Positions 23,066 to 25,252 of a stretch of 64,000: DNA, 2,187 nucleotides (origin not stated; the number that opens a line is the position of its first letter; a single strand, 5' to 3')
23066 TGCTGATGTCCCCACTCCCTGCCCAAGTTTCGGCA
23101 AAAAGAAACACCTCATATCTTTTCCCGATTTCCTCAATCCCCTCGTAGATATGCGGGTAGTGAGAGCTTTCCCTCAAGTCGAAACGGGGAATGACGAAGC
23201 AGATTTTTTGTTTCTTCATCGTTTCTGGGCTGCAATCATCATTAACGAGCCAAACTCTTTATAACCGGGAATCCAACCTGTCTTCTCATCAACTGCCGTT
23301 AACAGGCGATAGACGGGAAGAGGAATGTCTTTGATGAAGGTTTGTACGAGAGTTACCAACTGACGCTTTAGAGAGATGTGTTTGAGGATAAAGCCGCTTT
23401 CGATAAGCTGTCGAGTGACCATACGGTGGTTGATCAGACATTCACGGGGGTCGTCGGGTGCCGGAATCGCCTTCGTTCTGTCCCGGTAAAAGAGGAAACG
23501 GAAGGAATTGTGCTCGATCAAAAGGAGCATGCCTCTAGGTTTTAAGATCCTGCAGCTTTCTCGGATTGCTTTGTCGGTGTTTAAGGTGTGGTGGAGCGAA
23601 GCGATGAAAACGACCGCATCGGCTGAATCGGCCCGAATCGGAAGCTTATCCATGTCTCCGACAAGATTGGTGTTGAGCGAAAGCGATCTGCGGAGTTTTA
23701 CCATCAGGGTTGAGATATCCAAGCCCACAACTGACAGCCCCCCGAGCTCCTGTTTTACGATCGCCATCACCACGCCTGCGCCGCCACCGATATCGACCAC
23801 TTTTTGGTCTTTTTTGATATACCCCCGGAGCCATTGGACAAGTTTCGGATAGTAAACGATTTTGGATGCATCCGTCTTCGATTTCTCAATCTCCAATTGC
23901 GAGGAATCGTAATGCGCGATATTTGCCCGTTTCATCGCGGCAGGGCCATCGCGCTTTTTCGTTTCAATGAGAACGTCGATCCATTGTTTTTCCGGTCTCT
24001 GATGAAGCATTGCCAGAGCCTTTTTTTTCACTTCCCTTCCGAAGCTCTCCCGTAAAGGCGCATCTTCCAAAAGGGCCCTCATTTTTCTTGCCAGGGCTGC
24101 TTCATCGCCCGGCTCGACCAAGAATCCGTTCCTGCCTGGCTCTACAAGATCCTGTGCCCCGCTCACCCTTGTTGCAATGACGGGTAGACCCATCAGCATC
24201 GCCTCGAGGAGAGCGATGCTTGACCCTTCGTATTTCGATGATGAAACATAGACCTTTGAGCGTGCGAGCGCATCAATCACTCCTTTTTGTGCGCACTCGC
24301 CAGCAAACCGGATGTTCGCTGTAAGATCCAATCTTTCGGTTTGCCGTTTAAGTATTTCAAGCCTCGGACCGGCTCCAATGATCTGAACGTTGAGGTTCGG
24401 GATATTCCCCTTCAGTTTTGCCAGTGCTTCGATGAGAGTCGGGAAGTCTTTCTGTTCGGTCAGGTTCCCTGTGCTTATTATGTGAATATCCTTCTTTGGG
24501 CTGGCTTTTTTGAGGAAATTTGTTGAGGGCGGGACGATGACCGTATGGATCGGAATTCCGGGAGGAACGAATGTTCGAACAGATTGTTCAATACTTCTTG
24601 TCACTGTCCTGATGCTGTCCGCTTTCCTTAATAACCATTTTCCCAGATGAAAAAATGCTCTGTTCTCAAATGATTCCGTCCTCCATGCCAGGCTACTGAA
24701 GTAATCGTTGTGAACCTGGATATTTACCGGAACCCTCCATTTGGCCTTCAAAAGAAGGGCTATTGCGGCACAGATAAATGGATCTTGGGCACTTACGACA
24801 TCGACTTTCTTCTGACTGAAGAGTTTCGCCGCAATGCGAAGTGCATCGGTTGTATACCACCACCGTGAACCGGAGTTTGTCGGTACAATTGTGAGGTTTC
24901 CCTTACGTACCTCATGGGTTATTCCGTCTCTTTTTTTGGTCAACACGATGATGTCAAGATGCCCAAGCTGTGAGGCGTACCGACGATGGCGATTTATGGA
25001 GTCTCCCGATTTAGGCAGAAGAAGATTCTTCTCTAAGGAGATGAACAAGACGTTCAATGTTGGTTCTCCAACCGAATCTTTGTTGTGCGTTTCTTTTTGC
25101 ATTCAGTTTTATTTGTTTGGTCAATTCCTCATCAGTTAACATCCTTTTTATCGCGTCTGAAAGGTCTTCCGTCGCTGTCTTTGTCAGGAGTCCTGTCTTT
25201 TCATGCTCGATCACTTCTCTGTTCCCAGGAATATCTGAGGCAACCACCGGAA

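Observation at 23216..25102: GT4-methyltransferase fusion protein and an unusually high methyltransferase load (9 MTases plus TylF)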

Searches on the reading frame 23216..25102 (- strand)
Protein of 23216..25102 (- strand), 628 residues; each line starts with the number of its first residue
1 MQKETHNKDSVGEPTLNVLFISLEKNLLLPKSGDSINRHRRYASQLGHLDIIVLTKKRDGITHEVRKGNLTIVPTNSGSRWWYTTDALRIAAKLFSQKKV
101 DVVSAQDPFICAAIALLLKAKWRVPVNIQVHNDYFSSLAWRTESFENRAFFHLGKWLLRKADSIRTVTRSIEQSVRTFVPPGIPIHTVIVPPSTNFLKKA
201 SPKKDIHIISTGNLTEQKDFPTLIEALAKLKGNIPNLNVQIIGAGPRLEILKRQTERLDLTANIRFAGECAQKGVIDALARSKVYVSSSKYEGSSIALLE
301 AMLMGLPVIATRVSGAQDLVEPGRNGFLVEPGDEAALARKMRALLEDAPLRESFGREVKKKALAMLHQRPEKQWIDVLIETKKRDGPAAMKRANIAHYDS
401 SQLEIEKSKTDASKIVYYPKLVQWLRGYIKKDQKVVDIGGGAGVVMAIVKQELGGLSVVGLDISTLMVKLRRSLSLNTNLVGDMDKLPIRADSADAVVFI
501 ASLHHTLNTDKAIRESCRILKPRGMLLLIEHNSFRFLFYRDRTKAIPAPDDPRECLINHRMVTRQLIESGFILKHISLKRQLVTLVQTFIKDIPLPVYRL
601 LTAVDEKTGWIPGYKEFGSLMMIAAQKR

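Call 3: search_protein_families(library=pfam, proteins=[window:23216-25102:-], max_evalue=0.01)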
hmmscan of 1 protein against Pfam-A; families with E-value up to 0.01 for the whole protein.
window:23216-25102:- (628 aa): 17 families
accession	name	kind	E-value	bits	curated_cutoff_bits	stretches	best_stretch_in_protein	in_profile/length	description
PF00534.26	Glycos_transf_1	-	2.1e-38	132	26.4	1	198-360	8-171/172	Glycosyl transferases group 1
PF13692.12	Glyco_trans_1_4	-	2.2e-32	112.7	27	1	207-347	3-142/142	Glycosyl transferases group 1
PF08241.18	Methyltransf_11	-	1.8e-16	61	21.2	1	436-527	1-94/95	Methyltransferase domain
PF13649.12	Methyltransf_25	-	8.3e-13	49.3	27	1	435-524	1-97/97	Methyltransferase domain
PF13579.12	Glyco_trans_4_4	-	3.1e-12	47.6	29.7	1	46-188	17-155/158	Glycosyl transferase 4-like domain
PF13847.12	Methyltransf_31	-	5.9e-11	42.7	27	1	429-532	1-113/145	Methyltransferase domain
PF13489.12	Methyltransf_23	-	7.9e-11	42.4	27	1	419-552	10-138/164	Methyltransferase domain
PF13439.12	Glyco_transf_4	-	8.9e-11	42.5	28.5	1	42-187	14-161/170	Glycosyltransferase Family 4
PF08242.18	Methyltransf_12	-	1.2e-10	42.5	30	1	436-526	1-98/98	Methyltransferase domain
PF13524.12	Glyco_trans_1_2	-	2.5e-09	37.7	25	1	224-364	6-131/144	Glycosyl transferase-like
PF01209.24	Ubie_methyltran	-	3.1e-06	27.1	20.1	1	430-533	46-156/233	ubiE/COQ5 methyltransferase family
PF20706.3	GT4-conflict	-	8.5e-06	25.4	26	1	157-323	143-323/385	Family 4 Glycosyltransferase in conflict systems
PF05148.21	Methyltransf_8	-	1.2e-05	25.8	27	1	421-533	63-161/219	Hypothetical methyltransferase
PF06325.19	PrmA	-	2.8e-05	24.2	22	1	422-471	152-200/296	Ribosomal protein L11 methyltransferase (PrmA)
PF01135.25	PCMT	-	0.00021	21.6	20.3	1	396-465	41-108/210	Protein-L-isoaspartate(D-aspartate) O-methyltransferase (PCMT)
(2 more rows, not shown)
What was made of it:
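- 23954..25057 (-): GT4 (GT-B fold, retaining-type) glycosyltransferase domain, aa ~16-383. Pfam Glycos_transf_1 E 2e-38 plus Glyco_trans_4_4 and Glyco_transf_4 (call 3).
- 23219..23932 (-): Class-I SAM-dependent methyltransferase domain (aa ~391-628). It includes a conserved N-terminal helical segment (K391, N394, Y398, E404, K407, K414) and a family-specific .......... motif (aa 551-560). Pfam Methyltransf_11 E 1.8e-16 (call 3).
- On CAZy GT4 / Pfam Glycos_transf_1 (GT-B retaining glycosyltransferases): PF00534 132 bits (cutoff 26.4), PF13692 112.7 bits, PF13579 47.6 bits, PF13439 42.5 bits (call 3).
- On Class-I SAM-dependent methyltransferases (Pfam Methyltransf_11): PF08241 61 bits (cutoff 21.2), PF13649 49.3 bits, PF13847 42.7 bits (call 3).
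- Checked: Pfam gives Glyco_trans_4_4/Glyco_transf_4 (aa 42-188), Glycos_transf_1 (aa 198-360, E 2e-38, 132 bits against a cutoff of 26.4) and Methyltransf_11 (aa 436-527, E 1.8e-16, 61 bits against a cutoff of 21.2) (call 3).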

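Call 11: find_homologous_proteins(query=window:23216-25102:-, max_evalue=1e-10)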
Query window:23216-25102:- (628 aa): 65 proteins with E <= 1e-10 among 8000 candidates.
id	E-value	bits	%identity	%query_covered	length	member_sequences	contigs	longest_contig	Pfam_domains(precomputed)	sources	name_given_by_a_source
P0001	0.0e+0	1364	100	98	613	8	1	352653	PF13489.13,PF13579.13,PF13524.13,PF13439.13,PF08241.19,PF13692.13,PF13847.13,PF00534.27,PF13649.13,PF05148.22,PF01209.25,PF08242.19,PF20706.4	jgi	-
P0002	5.0e-253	859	63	98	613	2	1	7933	PF13489.13,PF13579.13,PF13524.13,PF13439.13,PF08241.19,PF13692.13,PF13847.13,PF00534.27,PF13649.13,PF01209.25,PF08242.19,PF20706.4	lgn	-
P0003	2.5e-251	853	62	98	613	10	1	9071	PF13489.13,PF13579.13,PF13524.13,PF13439.13,PF08241.19,PF13692.13,PF13847.13,PF00534.27,PF13649.13,PF01209.25,PF08242.19,PF20706.4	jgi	jgi:glycosyltransferase involved in cell wall biosynthesis/SAM-dependent methyltransferase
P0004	2.3e-238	811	59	100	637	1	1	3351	PF13489.13,PF13524.13,PF13439.13,PF08241.19,PF13692.13,PF13847.13,PF00534.27,PF13649.13,PF05148.22,PF01209.25,PF08242.19,PF20706.4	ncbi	-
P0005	4.0e-201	688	51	100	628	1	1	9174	PF13579.13,PF13524.13,PF13439.13,PF08241.19,PF13692.13,PF13847.13,PF00534.27,PF13649.13,PF05148.22,PF01209.25,PF08242.19,PF20706.4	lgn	-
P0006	1.2e-179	617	48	97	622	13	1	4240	PF13489.13,PF13579.13,PF13439.13,PF08241.19,PF13692.13,PF13847.13,PF00534.27,PF13649.13,PF00891.25,PF01209.25,PF08242.19,PF20706.4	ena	-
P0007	5.5e-147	509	38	99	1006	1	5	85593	PF13489.13,PF13579.13,PF13524.13,PF13439.13,PF08241.19,PF13692.13,PF13847.13,PF00534.27,PF13649.13,PF05148.22,PF01209.25,PF08242.19,PF20706.4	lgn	-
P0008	5.0e-65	238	38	57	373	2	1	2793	PF00534.27,PF20706.4,PF13692.13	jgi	jgi:glycosyltransferase involved in cell wall biosynthesis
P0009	7.2e-37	145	31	55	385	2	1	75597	PF00534.27,PF13579.13,PF13524.13,PF13439.13,PF20706.4,PF13692.13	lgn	-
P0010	1.3e-36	144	30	55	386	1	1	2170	PF00534.27,PF13579.13,PF13524.13,PF13439.13,PF20706.4,PF13692.13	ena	-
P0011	3.2e-35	140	30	53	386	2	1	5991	PF00534.27,PF13579.13,PF13524.13,PF13439.13,PF20706.4,PF13692.13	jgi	-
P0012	3.6e-35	140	31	54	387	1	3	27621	PF00534.27,PF13579.13,PF13524.13,PF13439.13,PF20706.4,PF13692.13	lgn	-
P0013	4.5e-35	139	32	56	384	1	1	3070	PF00534.27,PF13579.13,PF13524.13,PF13439.13,PF20706.4,PF13692.13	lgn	-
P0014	3.1e-30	123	26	43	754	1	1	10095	PF00534.27,PF13477.13,PF13579.13,PF13524.13,PF13439.13,PF20706.4,PF13692.13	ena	-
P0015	8.5e-21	92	35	33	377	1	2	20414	PF00534.27,PF13579.13,PF13524.13,PF13439.13,PF20706.4,PF13692.13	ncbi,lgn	-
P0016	4.0e-19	87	33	26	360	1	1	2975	PF00534.27,PF13524.13,PF20706.4,PF13692.13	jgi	jgi:glycosyltransferase involved in cell wall biosynthesis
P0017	3.0e-18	84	28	44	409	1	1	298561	PF00534.27,PF13579.13,PF08323.18,PF13524.13,PF13439.13,PF20706.4,PF13692.13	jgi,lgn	jgi:glycosyltransferase involved in cell wall biosynthesis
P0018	5.6e-18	83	30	33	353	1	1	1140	PF00534.27,PF13477.13,PF13579.13,PF13524.13,PF13439.13,PF20706.4,PF13692.13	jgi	jgi:glycosyltransferase involved in cell wall biosynthesis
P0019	9.8e-18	82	37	24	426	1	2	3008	PF00534.27,PF13524.13,PF20706.4,PF13692.13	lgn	-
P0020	1.4e-17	82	30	35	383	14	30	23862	PF00534.27,PF13477.13,PF13579.13,PF13524.13,PF13439.13,PF20706.4,PF13692.13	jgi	jgi:glycogen synthase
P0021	2.2e-16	78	30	43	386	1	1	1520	PF00534.27,PF13579.13,PF13524.13,PF13439.13,PF20706.4,PF13692.13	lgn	-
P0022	3.2e-16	77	31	40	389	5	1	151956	PF00534.27,PF13579.13,PF13524.13,PF13439.13,PF20706.4,PF13692.13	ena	-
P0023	5.5e-16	76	27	44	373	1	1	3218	PF00534.27,PF13477.13,PF13579.13,PF13524.13,PF13439.13,PF13692.13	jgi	jgi:glycosyltransferase involved in cell wall biosynthesis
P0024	8.6e-16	76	31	33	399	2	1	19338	PF00534.27,PF13579.13,PF13439.13,PF20706.4,PF13692.13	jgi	jgi:glycosyltransferase involved in cell wall biosynthesis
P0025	2.9e-15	74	34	25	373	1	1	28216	PF00534.27,PF13579.13,PF13524.13,PF13439.13,PF20706.4,PF13692.13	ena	-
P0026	3.0e-15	74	32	25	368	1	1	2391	PF00534.27,PF13524.13,PF13439.13,PF20706.4,PF13692.13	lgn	-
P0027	3.9e-15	74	33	32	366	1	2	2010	PF00534.27,PF13579.13,PF13524.13,PF13439.13,PF20706.4,PF13692.13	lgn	-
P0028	4.0e-15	73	39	22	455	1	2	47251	PF00534.27,PF13477.13,PF13579.13,PF13439.13,PF20706.4,PF13692.13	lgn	-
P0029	4.9e-15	73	26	55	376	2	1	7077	PF00534.27,PF13579.13,PF13524.13,PF13439.13,PF20706.4,PF13692.13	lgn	-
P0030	5.3e-15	73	26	30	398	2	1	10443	PF00534.27,PF13477.13,PF13579.13,PF13524.13,PF13439.13,PF20706.4,PF13692.13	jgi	-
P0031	6.9e-15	73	34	29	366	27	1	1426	PF00534.27,PF13579.13,PF13524.13,PF13439.13,PF20706.4,PF13692.13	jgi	jgi:glycosyltransferase involved in cell wall biosynthesis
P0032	2.7e-14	71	30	37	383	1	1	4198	PF00534.27,PF13524.13,PF13439.13,PF20706.4,PF13692.13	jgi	jgi:glycosyltransferase involved in cell wall biosynthesis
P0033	3.1e-14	71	31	30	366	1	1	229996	PF00534.27,PF13579.13,PF13524.13,PF13439.13,PF20706.4,PF13692.13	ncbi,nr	ncbi:MAG: glycosyltransferase family 4 protein [Isosphaeraceae bacterium]|nr:glycosyltransferase fam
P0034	4.3e-14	70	37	23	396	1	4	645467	PF00534.27,PF13579.13,PF13439.13,PF20706.4,PF13692.13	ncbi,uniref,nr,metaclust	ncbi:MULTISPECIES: glycosyltransferase family 4 protein [unclassified Ensifer]|uniref:glycosyltransf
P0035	5.3e-14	70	26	44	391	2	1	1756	PF00534.27,PF13477.13,PF13579.13,PF13524.13,PF13439.13,PF20706.4,PF13692.13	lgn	-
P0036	6.3e-14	70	25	41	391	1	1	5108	PF00534.27,PF13477.13,PF13579.13,PF13524.13,PF13439.13,PF20706.4,PF13692.13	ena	-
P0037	7.3e-14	69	35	24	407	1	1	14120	PF00534.27,PF13477.13,PF13579.13,PF13524.13,PF13439.13,PF13692.13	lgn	-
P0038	1.1e-13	69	36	25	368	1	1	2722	PF00534.27,PF13477.13,PF13579.13,PF13524.13,PF13439.13,PF20706.4,PF13692.13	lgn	-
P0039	1.2e-13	69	30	31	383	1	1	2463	PF00534.27,PF13579.13,PF13524.13,PF13439.13,PF20706.4,PF13692.13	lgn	-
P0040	1.5e-13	68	29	21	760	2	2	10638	PF00534.27,PF13579.13,PF13439.13,PF20706.4,PF13692.13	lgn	-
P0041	2.1e-13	68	29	51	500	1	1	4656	PF00534.27,PF13579.13,PF13524.13,PF13439.13,PF20706.4,PF13692.13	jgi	jgi:glycosyltransferase involved in cell wall biosynthesis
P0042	2.9e-13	67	30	29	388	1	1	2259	PF00534.27,PF13579.13,PF13524.13,PF13439.13,PF20706.4,PF13692.13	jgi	jgi:glycogen(starch) synthase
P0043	4.6e-13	67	28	35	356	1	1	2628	PF00534.27,PF13477.13,PF13579.13,PF13524.13,PF13439.13,PF20706.4,PF13692.13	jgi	jgi:glycosyltransferase involved in cell wall biosynthesis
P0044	4.6e-13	67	38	24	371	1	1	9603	PF00534.27,PF13579.13,PF13524.13,PF13439.13,PF20706.4,PF13692.13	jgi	jgi:glycosyltransferase involved in cell wall biosynthesis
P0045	5.5e-13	66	38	23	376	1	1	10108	PF00534.27,PF13477.13,PF13579.13,PF13524.13,PF13439.13,PF13692.13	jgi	-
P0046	5.9e-13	66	33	19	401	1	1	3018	PF00534.27,PF13477.13,PF13579.13,PF13524.13,PF13439.13,PF20706.4,PF13692.13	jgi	-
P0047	6.1e-13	66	27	40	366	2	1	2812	PF00534.27,PF13579.13,PF13439.13,PF20706.4,PF13692.13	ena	-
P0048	8.0e-13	66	33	27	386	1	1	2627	PF00534.27,PF13477.13,PF13579.13,PF13439.13,PF20706.4,PF13692.13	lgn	-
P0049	1.1e-12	65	38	25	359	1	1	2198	PF00534.27,PF13524.13,PF13439.13,PF20706.4,PF13692.13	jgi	jgi:sugar transferase (PEP-CTERM/EpsH1 system associated)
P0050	1.3e-12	65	34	25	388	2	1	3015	PF00534.27,PF13579.13,PF13524.13,PF13439.13,PF20706.4,PF13692.13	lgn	-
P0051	1.4e-12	65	31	36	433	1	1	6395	PF00534.27,PF13579.13,PF13524.13,PF13439.13,PF20706.4,PF13692.13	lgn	-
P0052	1.9e-12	65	26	37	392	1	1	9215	PF00534.27,PF13579.13,PF13439.13,PF20706.4,PF13692.13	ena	-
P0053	2.0e-12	65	25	43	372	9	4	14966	PF00534.27,PF13579.13,PF13439.13,PF20706.4,PF13692.13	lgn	-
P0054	2.6e-12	64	28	38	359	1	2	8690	PF00534.27,PF13477.13,PF13579.13,PF13524.13,PF13439.13,PF20706.4,PF13692.13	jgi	jgi:glycosyltransferase involved in cell wall biosynthesis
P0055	3.6e-12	64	32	29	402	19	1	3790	PF00534.27,PF13477.13,PF13579.13,PF13439.13,PF20706.4,PF13692.13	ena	-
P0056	7.0e-12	63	28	38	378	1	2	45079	PF00534.27,PF13477.13,PF13579.13,PF13439.13,PF20706.4,PF13692.13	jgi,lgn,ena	-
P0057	7.2e-12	63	34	24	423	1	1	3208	PF00534.27,PF13579.13,PF13439.13,PF20706.4,PF13692.13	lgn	-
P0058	7.5e-12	63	34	26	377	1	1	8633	PF00534.27,PF13477.13,PF13579.13,PF13439.13,PF20706.4,PF13692.13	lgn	-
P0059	7.6e-12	63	35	24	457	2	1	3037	PF00534.27,PF13524.13,PF20706.4,PF13692.13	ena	-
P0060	1.8e-11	61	33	26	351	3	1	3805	PF00534.27,PF13579.13,PF13439.13,PF20706.4,PF13692.13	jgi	jgi:glycosyltransferase involved in cell wall biosynthesis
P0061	2.6e-11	61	30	29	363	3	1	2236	PF00534.27,PF13579.13,PF13524.13,PF13439.13,PF20706.4,PF13692.13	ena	-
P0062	3.1e-11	61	33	26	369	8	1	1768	PF00534.27,PF13477.13,PF13579.13,PF13524.13,PF13439.13,PF20706.4,PF13692.13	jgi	jgi:N-acetyl-alpha-D-glucosaminyl L-malate synthase BshA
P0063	5.9e-11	60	30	39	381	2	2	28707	PF00534.27,PF13524.13,PF13439.13,PF20706.4,PF13692.13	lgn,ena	-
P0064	6.9e-11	59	27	38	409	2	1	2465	PF00534.27,PF13579.13,PF13524.13,PF13439.13,PF20706.4,PF13692.13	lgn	-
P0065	9.7e-11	59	25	39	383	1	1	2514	PF00534.27,PF13477.13,PF13579.13,PF13439.13,PF20706.4,PF13692.13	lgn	-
